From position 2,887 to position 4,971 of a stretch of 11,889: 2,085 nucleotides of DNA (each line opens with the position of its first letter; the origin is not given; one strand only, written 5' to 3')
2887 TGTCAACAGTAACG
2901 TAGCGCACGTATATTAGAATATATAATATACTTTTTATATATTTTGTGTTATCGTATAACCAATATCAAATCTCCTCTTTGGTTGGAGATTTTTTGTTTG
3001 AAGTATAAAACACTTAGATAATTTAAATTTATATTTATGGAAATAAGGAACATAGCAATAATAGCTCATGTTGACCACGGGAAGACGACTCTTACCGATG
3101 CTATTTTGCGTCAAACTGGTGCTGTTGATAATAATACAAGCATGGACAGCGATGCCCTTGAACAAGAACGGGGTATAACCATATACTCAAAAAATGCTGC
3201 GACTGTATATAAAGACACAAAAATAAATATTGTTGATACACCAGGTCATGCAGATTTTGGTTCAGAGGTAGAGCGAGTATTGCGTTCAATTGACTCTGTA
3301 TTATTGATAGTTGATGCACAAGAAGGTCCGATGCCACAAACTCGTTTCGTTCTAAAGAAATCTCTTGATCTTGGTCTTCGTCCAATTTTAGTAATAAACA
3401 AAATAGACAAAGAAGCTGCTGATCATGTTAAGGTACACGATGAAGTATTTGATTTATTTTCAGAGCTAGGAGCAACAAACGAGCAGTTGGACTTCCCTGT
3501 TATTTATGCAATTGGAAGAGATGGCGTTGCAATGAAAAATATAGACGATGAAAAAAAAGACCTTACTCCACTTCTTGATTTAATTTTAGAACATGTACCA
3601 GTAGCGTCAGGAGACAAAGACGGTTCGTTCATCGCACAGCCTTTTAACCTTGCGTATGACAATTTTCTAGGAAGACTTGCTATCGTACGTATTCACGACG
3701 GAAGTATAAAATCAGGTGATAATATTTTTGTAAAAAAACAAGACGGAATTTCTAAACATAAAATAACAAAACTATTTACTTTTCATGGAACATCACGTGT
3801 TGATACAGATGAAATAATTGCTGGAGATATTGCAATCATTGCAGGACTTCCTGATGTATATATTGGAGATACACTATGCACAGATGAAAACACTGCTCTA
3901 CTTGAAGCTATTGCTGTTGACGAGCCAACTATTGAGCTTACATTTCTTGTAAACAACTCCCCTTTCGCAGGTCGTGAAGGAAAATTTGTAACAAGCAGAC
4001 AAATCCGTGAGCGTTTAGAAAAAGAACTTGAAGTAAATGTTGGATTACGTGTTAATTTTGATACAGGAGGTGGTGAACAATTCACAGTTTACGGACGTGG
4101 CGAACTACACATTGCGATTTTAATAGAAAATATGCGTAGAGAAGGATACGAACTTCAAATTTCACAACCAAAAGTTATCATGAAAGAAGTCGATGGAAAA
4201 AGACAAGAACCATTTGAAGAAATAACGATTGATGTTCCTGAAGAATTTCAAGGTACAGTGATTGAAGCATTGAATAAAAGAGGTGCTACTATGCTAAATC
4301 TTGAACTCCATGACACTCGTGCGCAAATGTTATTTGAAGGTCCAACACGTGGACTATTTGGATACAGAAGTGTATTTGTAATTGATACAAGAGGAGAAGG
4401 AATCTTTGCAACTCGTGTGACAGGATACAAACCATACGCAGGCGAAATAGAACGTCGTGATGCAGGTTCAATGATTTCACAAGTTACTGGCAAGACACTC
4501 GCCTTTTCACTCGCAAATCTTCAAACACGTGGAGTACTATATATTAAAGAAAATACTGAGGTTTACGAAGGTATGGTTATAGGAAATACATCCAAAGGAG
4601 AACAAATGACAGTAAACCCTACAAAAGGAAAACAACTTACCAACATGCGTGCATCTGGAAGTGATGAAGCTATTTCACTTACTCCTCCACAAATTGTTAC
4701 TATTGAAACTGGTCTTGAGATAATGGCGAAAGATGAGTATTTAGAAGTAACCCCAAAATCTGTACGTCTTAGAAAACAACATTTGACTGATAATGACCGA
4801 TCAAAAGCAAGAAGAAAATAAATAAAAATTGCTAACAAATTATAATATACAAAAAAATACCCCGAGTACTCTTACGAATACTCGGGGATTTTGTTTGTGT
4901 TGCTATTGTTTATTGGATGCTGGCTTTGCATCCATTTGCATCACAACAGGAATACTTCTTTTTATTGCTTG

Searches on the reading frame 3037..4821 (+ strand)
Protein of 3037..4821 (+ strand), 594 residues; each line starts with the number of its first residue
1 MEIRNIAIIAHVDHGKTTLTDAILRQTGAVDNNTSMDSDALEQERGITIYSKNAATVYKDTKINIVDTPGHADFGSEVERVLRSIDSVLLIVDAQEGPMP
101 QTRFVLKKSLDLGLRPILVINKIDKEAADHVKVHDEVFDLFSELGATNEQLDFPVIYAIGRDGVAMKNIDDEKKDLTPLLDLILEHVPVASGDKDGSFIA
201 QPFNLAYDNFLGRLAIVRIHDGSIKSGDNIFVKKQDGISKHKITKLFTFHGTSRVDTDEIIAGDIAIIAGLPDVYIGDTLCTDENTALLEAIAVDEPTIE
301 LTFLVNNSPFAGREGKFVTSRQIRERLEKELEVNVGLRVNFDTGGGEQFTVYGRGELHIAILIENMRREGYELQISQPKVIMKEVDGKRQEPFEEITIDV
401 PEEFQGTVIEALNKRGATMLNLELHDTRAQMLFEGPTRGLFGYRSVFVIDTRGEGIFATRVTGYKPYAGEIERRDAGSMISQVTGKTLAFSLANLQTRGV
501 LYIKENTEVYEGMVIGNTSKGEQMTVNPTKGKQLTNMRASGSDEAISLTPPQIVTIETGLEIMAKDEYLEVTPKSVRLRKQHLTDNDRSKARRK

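Call 12: find_encoding_contigs(protein=window:3037-4821:+, flank=10000, max_places=10)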
Protein window:3037-4821:+ (594 aa): 1 contig read that carries it; 1 place shown.
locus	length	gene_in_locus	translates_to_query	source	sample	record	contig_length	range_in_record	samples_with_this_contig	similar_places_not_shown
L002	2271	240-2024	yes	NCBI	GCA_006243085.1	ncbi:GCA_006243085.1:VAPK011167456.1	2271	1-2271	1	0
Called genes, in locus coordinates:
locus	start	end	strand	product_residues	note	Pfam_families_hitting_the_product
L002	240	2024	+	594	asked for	PF00009:GTP_EFTU, PF01926:MMR_HSR1 (weak), PF02421:FeoB_N (faint), PF22042:EF-G_D2, PF03144:GTP_EFTU_D2, PF00679:EFG_C, PF21018:BipA_C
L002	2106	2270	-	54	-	?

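Call 13: list_cluster_members(proteins=[P0001, P0002, window:3037-4821:+, window:1103-1360:-, window:737-1081:-, window:148-639:-, window:2500-2799:-])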
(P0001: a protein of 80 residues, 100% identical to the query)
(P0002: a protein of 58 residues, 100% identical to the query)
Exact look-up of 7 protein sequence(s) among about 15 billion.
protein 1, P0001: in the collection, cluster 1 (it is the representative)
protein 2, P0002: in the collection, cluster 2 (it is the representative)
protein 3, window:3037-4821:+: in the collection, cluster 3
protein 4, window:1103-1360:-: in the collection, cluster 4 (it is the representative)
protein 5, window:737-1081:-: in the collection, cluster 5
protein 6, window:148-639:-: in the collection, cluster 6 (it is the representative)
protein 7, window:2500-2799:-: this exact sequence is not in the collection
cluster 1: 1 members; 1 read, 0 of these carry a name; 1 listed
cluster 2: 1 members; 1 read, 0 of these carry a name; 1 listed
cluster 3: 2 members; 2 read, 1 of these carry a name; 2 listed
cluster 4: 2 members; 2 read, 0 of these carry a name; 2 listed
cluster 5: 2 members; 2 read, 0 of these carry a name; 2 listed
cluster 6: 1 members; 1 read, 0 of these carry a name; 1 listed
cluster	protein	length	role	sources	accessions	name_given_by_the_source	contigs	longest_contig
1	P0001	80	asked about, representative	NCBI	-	-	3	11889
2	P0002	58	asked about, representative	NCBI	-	-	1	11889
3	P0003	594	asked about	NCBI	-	-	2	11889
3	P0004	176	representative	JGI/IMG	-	GTP-binding protein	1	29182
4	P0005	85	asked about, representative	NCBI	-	-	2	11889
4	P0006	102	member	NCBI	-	-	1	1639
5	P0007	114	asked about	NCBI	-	-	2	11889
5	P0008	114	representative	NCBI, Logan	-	-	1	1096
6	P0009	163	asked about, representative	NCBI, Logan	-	-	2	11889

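Call 14: find_related_loci(query=window:3037-4821:+, collection=genome_contigs, flank=10000)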
Query window:3037-4821:+ (594 aa) in genome_contigs; peptide patterns used: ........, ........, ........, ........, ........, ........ (x = any residue, [..] = any of these).
600 stretches matched a pattern (row limit reached: there are more); 592 encode a relative of the query (tblastn E <= 1e-3); the best 80 are kept; 80 distinct loci.
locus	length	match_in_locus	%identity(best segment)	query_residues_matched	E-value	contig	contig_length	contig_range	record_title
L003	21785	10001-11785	75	1-594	0e+0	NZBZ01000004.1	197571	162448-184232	MAG: bacterium isolate ARS1290 MHASMcontig_135568, whole genome shotgun sequence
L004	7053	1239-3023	72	1-594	0e+0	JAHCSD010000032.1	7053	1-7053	MAG: Patescibacteria group bacterium isolate Bin_050 NODE_65_length_7053_cov_26.575115, whole genome shotgun sequence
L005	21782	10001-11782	71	1-594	0e+0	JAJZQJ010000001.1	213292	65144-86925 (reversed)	MAG: bacterium isolate SKS1.bin43 NODE_53_length_213292_cov_3.190327, whole genome shotgun sequence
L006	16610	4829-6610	68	1-593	0e+0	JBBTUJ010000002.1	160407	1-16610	MAG: Patescibacteria group bacterium isolate H41-bin157_1 H41_bin157_1_000000000002, whole genome shotgun sequence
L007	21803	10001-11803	68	1-593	0e+0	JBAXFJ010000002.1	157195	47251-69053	MAG: bacterium isolate ELA268 MAG268_2, whole genome shotgun sequence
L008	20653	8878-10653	67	1-593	0e+0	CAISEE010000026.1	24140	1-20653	Candidatus Adlerbacteria bacterium isolate C24_bin-2304 genome assembly, contig: bin-2304:26/56, whole genome shotgun se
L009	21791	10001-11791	68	1-593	0e+0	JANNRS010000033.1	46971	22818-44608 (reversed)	MAG: Candidatus Paceibacterota bacterium isolate SOY_31_metabat_326 SOY_31_k141_1020914, whole genome shotgun sequence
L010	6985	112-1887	67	1-593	0e+0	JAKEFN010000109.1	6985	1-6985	MAG: bacterium isolate PMV_2_maxbin.003 PMV_2_maxbin.003.k101_1839751, whole genome shotgun sequence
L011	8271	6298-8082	67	1-593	0e+0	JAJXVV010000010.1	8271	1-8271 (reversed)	MAG: bacterium isolate BP5.bin44 NODE_16020_length_8271_cov_7.258718, whole genome shotgun sequence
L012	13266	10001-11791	68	1-594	0e+0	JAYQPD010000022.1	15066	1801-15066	MAG: bacterium isolate SD3113_S43.metabat_sens.025 NODE_1058_length_15066_cov_5.61478, whole genome shotgun sequence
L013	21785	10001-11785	67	1-594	0e+0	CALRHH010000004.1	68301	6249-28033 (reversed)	MAG: Candidatus Nomurabacteria bacterium isolate Ike-100m-40 genome assembly, contig: Ike-100-c136, whole genome shotgun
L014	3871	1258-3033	67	1-593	0e+0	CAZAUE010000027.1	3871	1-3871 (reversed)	MAG TPA_asm: uncultured Candidatus Saccharibacteria bacterium isolate SRP050083_co1_186 genome assembly, contig: NODE_15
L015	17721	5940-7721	66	1-593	0e+0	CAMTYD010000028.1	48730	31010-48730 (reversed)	MAG: uncultured Parcubacteria group bacterium isolate G02_MAG_00011 genome assembly, contig: G02_MAG_00011_000000000016,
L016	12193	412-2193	67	1-593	0e+0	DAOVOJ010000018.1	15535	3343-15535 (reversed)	MAG TPA_asm: Candidatus Moraniibacteriota bacterium isolate CSMAG_1520 CSMAG_1520_k141_248066_length_15535_cov_35.0859,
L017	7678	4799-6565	68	2-591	0e+0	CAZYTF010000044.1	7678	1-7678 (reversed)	MAG TPA_asm: uncultured Candidatus Saccharibacteria bacterium isolate binchicken_co47_12 genome assembly, contig: NODE_7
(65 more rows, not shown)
